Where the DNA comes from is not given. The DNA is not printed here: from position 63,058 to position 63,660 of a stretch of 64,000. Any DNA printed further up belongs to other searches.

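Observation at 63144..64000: Tandem array of at least three ~100-aa paralogs of an unrecognised protein family, running off the window edge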

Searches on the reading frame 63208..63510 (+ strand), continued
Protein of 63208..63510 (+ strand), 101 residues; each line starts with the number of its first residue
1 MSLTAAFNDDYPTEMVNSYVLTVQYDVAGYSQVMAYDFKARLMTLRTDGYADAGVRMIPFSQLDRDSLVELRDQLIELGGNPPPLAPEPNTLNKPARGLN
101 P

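Call 40: fold_search(model_id=the predicted structure, library=viral)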
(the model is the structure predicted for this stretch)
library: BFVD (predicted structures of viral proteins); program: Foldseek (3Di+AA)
matches with E <= 10: 1333; with E <= 0.001: 0
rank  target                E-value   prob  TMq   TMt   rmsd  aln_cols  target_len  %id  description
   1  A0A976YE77            3.9e-02  0.77  0.29  0.27   9.4        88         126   12  (no name in the UniProt tables at hand)
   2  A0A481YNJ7            4.3e-02  0.97  0.41  0.17  10.8        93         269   14  Uncharacterized protein [Pithovirus LCDPAC02]
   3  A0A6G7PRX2            6.0e-02  0.80  0.38  0.06  16.7       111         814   15  RNA-dependent RNA polymerase [Callamezzo narna-like virus]
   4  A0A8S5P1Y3            6.4e-02  0.96  0.38  0.32   4.7        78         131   17  Uncharacterized protein [Myoviridae sp. ctLnO19]
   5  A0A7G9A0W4            9.0e-02  0.82  0.36  0.39  18.8        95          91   21  Uncharacterized protein [Microbacterium phage ClearAsMud]
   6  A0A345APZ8            9.5e-02  0.97  0.39  0.26   7.2        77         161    9  (no name in the UniProt tables at hand)
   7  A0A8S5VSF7            1.2e-01  0.99  0.43  0.42   7.1        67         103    7  (no name in the UniProt tables at hand)
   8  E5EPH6                1.2e-01  0.97  0.36  0.39   9.3        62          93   11  Uncharacterized protein [Acinetobacter phage Acj9]
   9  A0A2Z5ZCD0            1.2e-01  0.97  0.38  0.48  10.7        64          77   12  Uncharacterized protein [Escherichia phage EcS1]
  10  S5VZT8                1.2e-01  0.96  0.42  0.16  10.0        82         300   11  Uncharacterized protein [Pseudomonas phage PaBG]
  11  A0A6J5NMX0            1.2e-01  0.87  0.32  0.45  11.6        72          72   15  Uncharacterized protein [uncultured Caudovirales phage]
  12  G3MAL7                1.2e-01  0.54  0.29  0.32   8.8        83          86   19  Gp476 [Bacillus phage G]
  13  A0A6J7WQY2            1.3e-01  0.96  0.42  0.50   6.6        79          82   19  Uncharacterized protein [uncultured Caudovirales phage]
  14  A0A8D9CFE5            1.3e-01  0.77  0.40  0.30  15.0       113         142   12  Uncharacterized protein [uncultured marine phage]
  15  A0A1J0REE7            1.4e-01  0.77  0.39  0.14   8.8       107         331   14  Membrane protein ORF93 [Anguillid herpesvirus 1]
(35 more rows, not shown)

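Call 44: find_encoding_contigs(protein=P0081, flank=10000, max_places=2)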
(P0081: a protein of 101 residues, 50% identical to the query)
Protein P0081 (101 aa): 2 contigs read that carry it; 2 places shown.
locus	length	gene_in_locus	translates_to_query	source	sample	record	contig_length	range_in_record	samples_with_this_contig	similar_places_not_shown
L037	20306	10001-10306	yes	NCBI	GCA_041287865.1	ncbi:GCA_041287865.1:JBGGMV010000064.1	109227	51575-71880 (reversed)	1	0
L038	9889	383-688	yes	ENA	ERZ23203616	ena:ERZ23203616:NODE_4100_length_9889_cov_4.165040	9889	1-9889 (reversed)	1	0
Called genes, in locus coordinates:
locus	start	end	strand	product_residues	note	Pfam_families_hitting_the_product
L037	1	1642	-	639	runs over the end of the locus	PF01578:Cytochrom_C_asm, PF16327:CcmF_C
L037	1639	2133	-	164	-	PF03100:CcmE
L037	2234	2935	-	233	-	PF01578:Cytochrom_C_asm, PF27518:CcmC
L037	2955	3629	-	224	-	PF03379:CcmB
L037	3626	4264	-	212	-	PF00005:ABC_tran, PF13304:AAA_21 (faint)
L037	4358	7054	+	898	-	PF00330:Aconitase, PF00694:Aconitase_C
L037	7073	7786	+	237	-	PF11393:T4BSS_DotI_IcmL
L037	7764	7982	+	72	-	PF06698:DUF1192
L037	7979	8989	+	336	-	PF08240:ADH_N, PF00107:ADH_zinc_N, PF13602:ADH_zinc_N_2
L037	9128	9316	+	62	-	-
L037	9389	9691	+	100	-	-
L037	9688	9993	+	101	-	-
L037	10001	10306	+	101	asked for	-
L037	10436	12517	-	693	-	PF22745:Nlig-Ia, PF01653:DNA_ligase_aden, PF03120:OB_DNA_ligase, PF03119:DNA_ligase_ZBD, PF14520:HHH_5 (faint), PF12826:HHH_2, PF00533:BRCT, PF12738:PTCB-BRCT (weak)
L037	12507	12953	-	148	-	PF19739:DUF6228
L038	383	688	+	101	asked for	-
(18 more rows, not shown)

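Call 45: find_encoding_contigs(protein=P0072, flank=10000, max_places=2)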
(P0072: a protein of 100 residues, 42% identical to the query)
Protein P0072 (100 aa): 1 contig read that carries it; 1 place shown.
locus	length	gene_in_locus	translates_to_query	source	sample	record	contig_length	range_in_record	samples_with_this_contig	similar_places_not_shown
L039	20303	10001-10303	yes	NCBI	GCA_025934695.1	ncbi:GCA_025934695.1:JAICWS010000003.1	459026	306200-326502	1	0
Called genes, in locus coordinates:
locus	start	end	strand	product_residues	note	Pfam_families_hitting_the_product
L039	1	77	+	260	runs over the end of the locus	-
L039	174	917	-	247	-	-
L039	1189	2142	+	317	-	PF03331:LpxC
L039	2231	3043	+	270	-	PF13512:TPR_18, PF13525:YfiO, PF13174:TPR_6 (faint), PF13428:TPR_14 (faint), PF13432:TPR_16 (faint), PF14559:TPR_19 (faint)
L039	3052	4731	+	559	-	PF02463:SMC_N, PF13476:AAA_23, PF13304:AAA_21 (faint)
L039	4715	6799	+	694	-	PF22745:Nlig-Ia, PF01653:DNA_ligase_aden, PF03120:OB_DNA_ligase, PF03119:DNA_ligase_ZBD, PF12826:HHH_2, PF00533:BRCT, PF12738:PTCB-BRCT (weak)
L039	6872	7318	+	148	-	PF06414:Zeta_toxin, PF13671:AAA_33, PF13238:AAA_18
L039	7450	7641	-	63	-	PF06698:DUF1192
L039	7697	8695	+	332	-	PF08240:ADH_N, PF00107:ADH_zinc_N, PF13602:ADH_zinc_N_2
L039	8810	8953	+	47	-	-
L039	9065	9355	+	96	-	-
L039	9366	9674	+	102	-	-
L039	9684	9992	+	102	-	-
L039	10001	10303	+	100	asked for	-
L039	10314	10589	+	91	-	-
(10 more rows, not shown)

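Call 63: find_homologous_proteins(query=A5, max_evalue=0.001)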
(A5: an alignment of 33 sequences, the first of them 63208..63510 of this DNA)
Query A5 (33 sequences) (101 aa, profile of the alignment): 22 proteins with E <= 0.001 among 1807 candidates.
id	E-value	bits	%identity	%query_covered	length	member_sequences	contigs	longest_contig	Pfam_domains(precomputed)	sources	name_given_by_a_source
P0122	1.3e-24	104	40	71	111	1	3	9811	-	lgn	-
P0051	1.3e-21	95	48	99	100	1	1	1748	-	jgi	-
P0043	2.3e-21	94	51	99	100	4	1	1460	-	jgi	jgi:hypothetical protein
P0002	3.1e-21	93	87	100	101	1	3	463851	-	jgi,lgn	jgi:hypothetical protein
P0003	3.1e-20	90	83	100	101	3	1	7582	-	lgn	-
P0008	8.3e-20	89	50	100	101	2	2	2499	-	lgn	-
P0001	1.4e-19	88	96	100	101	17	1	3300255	-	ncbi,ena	-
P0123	3.6e-19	87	43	100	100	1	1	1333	-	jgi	jgi:hypothetical protein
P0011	1.1e-18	85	48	100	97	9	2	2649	-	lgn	-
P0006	1.2e-18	85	68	100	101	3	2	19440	-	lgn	-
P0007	1.4e-18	85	58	100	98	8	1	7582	-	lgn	-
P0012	1.6e-18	85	50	100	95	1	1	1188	-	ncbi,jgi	jgi:hypothetical protein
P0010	2.7e-18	84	48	100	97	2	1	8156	-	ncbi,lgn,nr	ncbi:MAG: hypothetical protein IT560_07460 [Alphaproteobacteria bacterium]|nr:hypothetical protein [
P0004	1.6e-17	81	74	100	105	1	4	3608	-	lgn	-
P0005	4.0e-17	80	72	100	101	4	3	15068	-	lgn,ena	-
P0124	1.8e-16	78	41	97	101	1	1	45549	-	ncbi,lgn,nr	ncbi:MAG: hypothetical protein GC185_02730 [Alphaproteobacteria bacterium]|nr:hypothetical protein [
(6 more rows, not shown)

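Call 65: find_encoding_contigs(protein=P0116, flank=10000, max_places=3)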
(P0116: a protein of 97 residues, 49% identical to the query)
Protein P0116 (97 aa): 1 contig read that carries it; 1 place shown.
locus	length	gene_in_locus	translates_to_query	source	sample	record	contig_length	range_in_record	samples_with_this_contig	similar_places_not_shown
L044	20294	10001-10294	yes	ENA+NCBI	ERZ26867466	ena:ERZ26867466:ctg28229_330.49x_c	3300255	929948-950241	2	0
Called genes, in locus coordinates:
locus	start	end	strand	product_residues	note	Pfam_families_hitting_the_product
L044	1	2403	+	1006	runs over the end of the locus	-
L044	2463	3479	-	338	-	PF24521:Ank_KRIT1 (faint), PF12796:Ank_2 (weak), PF00023:Ank (faint), PF13606:Ank_3 (faint), PF13637:Ank_4 (faint)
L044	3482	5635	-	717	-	-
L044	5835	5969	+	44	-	-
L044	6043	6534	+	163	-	-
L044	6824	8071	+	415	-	PF20573:DUF6782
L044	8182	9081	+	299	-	-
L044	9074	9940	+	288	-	-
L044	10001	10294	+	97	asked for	-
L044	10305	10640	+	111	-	-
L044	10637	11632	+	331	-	-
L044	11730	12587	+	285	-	-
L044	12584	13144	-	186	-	PF01713:Smr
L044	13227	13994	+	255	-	-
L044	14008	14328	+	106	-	-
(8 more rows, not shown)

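Call 77: search_protein_representatives(alignment_id=A3)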
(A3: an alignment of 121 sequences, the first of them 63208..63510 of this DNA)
Query: 121 sequences, 100 profile positions. Proteins with E-value up to 0.001 (for the whole library): 172; up to 1e-10: 102; up to 1e-30: 5. The best 150 are listed.
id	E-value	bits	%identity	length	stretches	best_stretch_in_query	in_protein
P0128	1.1e-37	144.2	-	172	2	1-83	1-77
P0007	3.6e-35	136.1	-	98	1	1-100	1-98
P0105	7.3e-34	131.9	-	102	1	1-100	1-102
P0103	1.0e-32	128.2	-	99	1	1-94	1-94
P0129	9.1e-31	122.0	-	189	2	1-95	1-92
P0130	1.7e-30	121.1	-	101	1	1-99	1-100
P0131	9.8e-30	118.6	-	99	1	2-99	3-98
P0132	2.8e-29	117.2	-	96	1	1-100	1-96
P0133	1.5e-28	114.8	-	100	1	1-100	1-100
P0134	5.3e-28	113.1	-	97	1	1-99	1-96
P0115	8.6e-28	112.4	-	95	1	2-100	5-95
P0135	8.7e-28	112.4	-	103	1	1-100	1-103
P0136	1.1e-27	112.1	-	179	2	7-90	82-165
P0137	2.1e-27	111.2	-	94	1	1-100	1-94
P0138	4.9e-27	110.0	-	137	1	2-90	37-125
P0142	6.1e-25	103.2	-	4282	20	11-73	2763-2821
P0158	1.1e-19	86.3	-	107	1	14-92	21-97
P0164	1.9e-18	82.4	-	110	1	3-89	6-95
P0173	3.0e-17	78.6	-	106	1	10-89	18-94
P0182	2.0e-16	75.9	-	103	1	14-88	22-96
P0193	2.0e-15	72.7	-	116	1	15-91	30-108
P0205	1.2e-13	67.0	-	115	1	14-87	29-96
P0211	1.2e-12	63.8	-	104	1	11-93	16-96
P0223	1.3e-11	60.5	-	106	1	12-90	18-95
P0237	1.1e-09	54.3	-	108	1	13-87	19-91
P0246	7.7e-09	51.6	-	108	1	14-91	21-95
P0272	1.9e-06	43.9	-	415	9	20-89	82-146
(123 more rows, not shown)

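Call 80: find_encoding_contigs(protein=P0026, flank=6000, max_places=3)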
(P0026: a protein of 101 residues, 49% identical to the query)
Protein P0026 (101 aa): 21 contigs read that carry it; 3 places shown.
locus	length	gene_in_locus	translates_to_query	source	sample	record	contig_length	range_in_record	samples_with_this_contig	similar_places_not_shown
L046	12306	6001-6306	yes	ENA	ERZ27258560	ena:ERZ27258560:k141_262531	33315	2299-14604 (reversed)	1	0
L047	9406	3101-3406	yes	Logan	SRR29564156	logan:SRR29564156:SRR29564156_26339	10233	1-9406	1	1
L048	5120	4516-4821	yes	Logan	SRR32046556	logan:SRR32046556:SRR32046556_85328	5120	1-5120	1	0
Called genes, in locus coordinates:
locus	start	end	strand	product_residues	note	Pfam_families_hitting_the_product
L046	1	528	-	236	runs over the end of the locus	PF00005:ABC_tran, PF13304:AAA_21 (faint)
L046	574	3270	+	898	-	PF00330:Aconitase, PF00694:Aconitase_C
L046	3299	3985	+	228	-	PF11393:T4BSS_DotI_IcmL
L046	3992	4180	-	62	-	PF06698:DUF1192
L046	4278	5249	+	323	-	PF08240:ADH_N, PF00107:ADH_zinc_N, PF13602:ADH_zinc_N_2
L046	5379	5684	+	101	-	-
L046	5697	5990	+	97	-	-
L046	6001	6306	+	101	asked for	-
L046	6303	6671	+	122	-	-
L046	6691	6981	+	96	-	-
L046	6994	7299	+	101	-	-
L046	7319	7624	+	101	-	-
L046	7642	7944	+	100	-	-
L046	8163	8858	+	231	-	PF06242:TrcR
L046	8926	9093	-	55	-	PF04325:DUF465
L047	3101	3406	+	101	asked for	-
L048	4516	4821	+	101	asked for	-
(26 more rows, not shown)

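Call 84: list_cluster_members(proteins=[window:63208-63510:+, window:63526-63816:+, P0026, P0120, P0124, P0042, window:12508-12825:+, window:10796-12085:+])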
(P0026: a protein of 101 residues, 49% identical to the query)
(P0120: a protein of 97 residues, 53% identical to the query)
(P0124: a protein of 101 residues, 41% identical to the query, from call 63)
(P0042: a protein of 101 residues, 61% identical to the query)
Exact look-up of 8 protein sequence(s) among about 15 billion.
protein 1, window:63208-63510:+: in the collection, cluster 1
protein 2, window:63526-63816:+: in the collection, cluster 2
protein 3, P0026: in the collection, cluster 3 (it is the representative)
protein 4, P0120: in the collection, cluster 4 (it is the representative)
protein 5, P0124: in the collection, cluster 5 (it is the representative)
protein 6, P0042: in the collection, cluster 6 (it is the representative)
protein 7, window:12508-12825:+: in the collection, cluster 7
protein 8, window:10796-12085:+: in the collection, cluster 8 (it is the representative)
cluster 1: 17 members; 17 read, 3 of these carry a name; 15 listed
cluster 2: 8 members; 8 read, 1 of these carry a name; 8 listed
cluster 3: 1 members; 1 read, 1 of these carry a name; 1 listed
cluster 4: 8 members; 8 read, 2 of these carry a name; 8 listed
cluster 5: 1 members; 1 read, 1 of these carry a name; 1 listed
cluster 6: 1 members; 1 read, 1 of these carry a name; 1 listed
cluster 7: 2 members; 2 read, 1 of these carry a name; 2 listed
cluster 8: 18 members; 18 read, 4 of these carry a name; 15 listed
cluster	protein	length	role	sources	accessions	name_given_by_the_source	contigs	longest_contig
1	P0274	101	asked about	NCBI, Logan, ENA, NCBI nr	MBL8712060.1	MAG: hypothetical protein JNM12_04105 [Alphaproteobacteria bacterium] | hypothetical protein [Alphaproteobacteria bacterium]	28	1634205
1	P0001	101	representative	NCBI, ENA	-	-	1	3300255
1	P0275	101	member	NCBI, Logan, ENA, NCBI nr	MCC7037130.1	MAG: hypothetical protein IT560_07455 [Alphaproteobacteria bacterium] | hypothetical protein [Alphaproteobacteria bacterium]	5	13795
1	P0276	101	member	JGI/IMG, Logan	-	hypothetical protein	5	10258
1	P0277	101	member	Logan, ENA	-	-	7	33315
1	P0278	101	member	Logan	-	-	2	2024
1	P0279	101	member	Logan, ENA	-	-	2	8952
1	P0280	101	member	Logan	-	-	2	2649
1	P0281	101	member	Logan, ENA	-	-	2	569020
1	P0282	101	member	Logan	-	-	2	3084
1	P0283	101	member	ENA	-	-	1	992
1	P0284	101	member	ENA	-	-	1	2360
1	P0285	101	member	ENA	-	-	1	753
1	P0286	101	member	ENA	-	-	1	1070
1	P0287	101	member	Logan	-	-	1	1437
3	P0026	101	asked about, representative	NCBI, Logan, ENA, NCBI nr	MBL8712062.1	MAG: hypothetical protein JNM12_04115 [Alphaproteobacteria bacterium] | hypothetical protein [Alphaproteobacteria bacterium]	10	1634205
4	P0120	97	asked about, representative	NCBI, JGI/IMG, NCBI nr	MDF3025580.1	MAG: hypothetical protein K0R10_2941 [Alphaproteobacteria bacterium] | hypothetical protein | hypothetical protein [Alphaproteobacteria bacterium]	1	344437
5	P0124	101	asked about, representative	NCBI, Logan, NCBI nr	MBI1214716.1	MAG: hypothetical protein GC185_02730 [Alphaproteobacteria bacterium] | hypothetical protein [Alphaproteobacteria bacterium]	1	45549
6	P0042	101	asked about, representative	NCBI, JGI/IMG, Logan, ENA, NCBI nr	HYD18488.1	MAG TPA: hypothetical protein VEF76_08425 [Patescibacteria group bacterium] | hypothetical protein [Patescibacteria group bacterium]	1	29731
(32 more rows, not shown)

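Call 87: predict_structure(alignment_id=A6)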
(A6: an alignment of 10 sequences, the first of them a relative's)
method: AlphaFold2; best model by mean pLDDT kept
length: 183 residues; sequences in the alignment: 10
mean_pLDDT: 80.3   pTM: 0.72
mean pLDDT of the five models: 80.3, 80.2, 79.4, 78.8, 78.7
residues with pLDDT >= 90: 85; 70-90: 54; 50-70: 21; < 50: 23
segments of 3 or more residues with pLDDT < 50: 2-4, 6-15, 174-183
pLDDT, mean of each block of 10 residues (from residue 1): 47 51 89 90 91 81 90 93 79 78 96 86 92 68 91 94 92 50 38
secondary structure, 60 per line:
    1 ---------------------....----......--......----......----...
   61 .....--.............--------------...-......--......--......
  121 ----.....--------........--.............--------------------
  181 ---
elements in order: E22-25 E30-35 E38-43 E48-53 E58-62 H68-80 E99-104 E107-112 E115-120 E125-129 E138-142 H148-160
